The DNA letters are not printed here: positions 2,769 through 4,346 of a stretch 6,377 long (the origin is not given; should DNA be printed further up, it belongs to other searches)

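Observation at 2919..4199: Plasmid-borne, secreted PehA-type polygalacturonase with an intact catalytic signature: a host-serving digestive enzyme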

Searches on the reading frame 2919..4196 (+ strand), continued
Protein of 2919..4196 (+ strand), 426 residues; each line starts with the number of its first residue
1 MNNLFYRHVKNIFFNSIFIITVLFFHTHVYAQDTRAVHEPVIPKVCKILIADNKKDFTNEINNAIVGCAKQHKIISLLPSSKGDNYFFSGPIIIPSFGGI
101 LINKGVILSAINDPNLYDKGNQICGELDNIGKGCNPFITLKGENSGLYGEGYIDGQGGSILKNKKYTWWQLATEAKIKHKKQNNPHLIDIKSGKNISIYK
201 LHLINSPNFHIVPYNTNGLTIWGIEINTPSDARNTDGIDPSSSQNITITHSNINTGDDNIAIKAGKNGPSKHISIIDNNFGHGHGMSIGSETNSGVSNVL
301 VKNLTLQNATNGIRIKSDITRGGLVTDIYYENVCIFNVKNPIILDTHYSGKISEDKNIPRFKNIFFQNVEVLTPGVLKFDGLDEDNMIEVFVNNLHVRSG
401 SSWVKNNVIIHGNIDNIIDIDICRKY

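Call 69: predict_structure(alignment_id=A3)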
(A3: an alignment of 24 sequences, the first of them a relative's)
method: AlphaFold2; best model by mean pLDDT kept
length: 426 residues; sequences in the alignment: 24
mean_pLDDT: 91.9   pTM: 0.88
mean pLDDT of the five models: 91.9, 91.6, 91.5, 90.4, 89.7
residues with pLDDT >= 90: 340; 70-90: 58; 50-70: 23; < 50: 5
segments of 3 or more residues with pLDDT < 50: 26-29
pLDDT, mean of each block of 10 residues (from residue 1): 63 72 51 89 98 97 98 98 97 98 98 96 93 96 97 96 93 91 96 97 94 97 93 89 98 95 94 98 92 95 97 90 94 97 86 68 97 97 92 96 97 91 91
secondary structure, 60 per line:
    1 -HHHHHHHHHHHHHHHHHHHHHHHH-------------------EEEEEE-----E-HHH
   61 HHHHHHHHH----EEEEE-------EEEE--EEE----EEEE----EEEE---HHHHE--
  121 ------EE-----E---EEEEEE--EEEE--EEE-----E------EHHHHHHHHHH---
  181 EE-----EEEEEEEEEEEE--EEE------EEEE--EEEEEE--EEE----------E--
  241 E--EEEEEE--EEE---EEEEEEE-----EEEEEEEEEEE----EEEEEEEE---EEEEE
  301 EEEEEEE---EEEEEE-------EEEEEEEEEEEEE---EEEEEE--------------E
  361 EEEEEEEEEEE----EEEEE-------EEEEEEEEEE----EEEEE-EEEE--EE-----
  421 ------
elements in order: H2-25 E45-50 H58-69 E74-78 E86-89 E92-94 E99-102 E107-110 H114-117 E138-143 E146-149 E152-154 H168-177 E188-199 E202-204 E211-214 E217-222 E225-227 E244-249 E252-254 E258-264 E270-280 E285-292 E296-307 E311-316 E324-336 E340-345 E360-371 E376-380 E388-397 E402-406 E408-411

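Call 71: fold_search(model_id=the predicted structure, library=pdb)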
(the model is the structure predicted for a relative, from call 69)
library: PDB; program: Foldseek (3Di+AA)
matches with E <= 10: 437; with E <= 0.001: 90
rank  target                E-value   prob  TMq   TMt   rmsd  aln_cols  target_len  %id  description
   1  1bhe                  3.5e-29  1.00  0.86  0.97   1.4       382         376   46  POLYGALACTURONASE FROM ERWINIA CAROTOVORA SSP. CAROTOVORA (released 1998-11-11)
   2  3jur_D                5.2e-17  1.00  0.73  0.70   5.2       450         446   23  The crystal structure of a hyperthermoactive Exopolygalacturonase from Thermotoga maritima (released 2009-11-17)
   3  3jur_A                2.1e-16  1.00  0.70  0.68   5.4       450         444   23  The crystal structure of a hyperthermoactive Exopolygalacturonase from Thermotoga maritima (released 2009-11-17)
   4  5olp_A                2.3e-16  1.00  0.70  0.70   5.9       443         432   21  Galacturonidase (released 2017-11-29)
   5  7b7a_A                4.7e-16  1.00  0.69  0.75   3.1       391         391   22  ENDO-POLYGALACTURONASE FROM ARABIDOPSIS THALIANA (released 2022-06-22)
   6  8ikx_A                8.7e-15  1.00  0.69  0.76   3.2       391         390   22  An Arabidopsis polygalacturonase PGLR (released 2024-02-07)
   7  2uve_B                3.1e-14  1.00  0.70  0.53   6.2       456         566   20  Structure of Yersinia enterocolitica Family 28 Exopolygalacturonase (released 2007-05-08)
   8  2uve_A                8.5e-14  1.00  0.69  0.52   6.2       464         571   20  Structure of Yersinia enterocolitica Family 28 Exopolygalacturonase (released 2007-05-08)
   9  2uvf_B                3.4e-13  1.00  0.70  0.53   6.0       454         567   20  Structure of Yersinia enterocolitica Family 28 Exopolygalacturonase in Complex with Digalaturonic Acid (released 2007-05-08)
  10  7b8b_A                1.3e-12  1.00  0.70  0.81   3.5       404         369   24  ADPG2 - ENDOPOLYGALACTURONASE FROM ARABIDOPSIS THALIANA (released 2022-06-22)
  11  7b8b_B                1.1e-11  1.00  0.69  0.79   3.5       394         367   22  ADPG2 - ENDOPOLYGALACTURONASE FROM ARABIDOPSIS THALIANA (released 2022-06-22)
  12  8ikw_B                1.3e-09  1.00  0.43  0.52  10.0       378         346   18  A complex structure of PGIP-PG (released 2024-02-07)
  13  1nhc_A                1.7e-09  1.00  0.54  0.67   7.7       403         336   19  Structural insights into the processivity of endopolygalacturonase I from Aspergillus niger (released 2003-11-25)
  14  1ia5_A                3.3e-09  1.00  0.61  0.76   5.0       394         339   18  POLYGALACTURONASE FROM ASPERGILLUS ACULEATUS (released 2001-09-19)
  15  7e56                  4.1e-09  1.00  0.52  0.65   7.8       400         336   19  The mutant crystal structure of endo-polygalacturonase (T316C/G344C) from Talaromyces leycettanus JCM 12802 (released 2021-08-25)
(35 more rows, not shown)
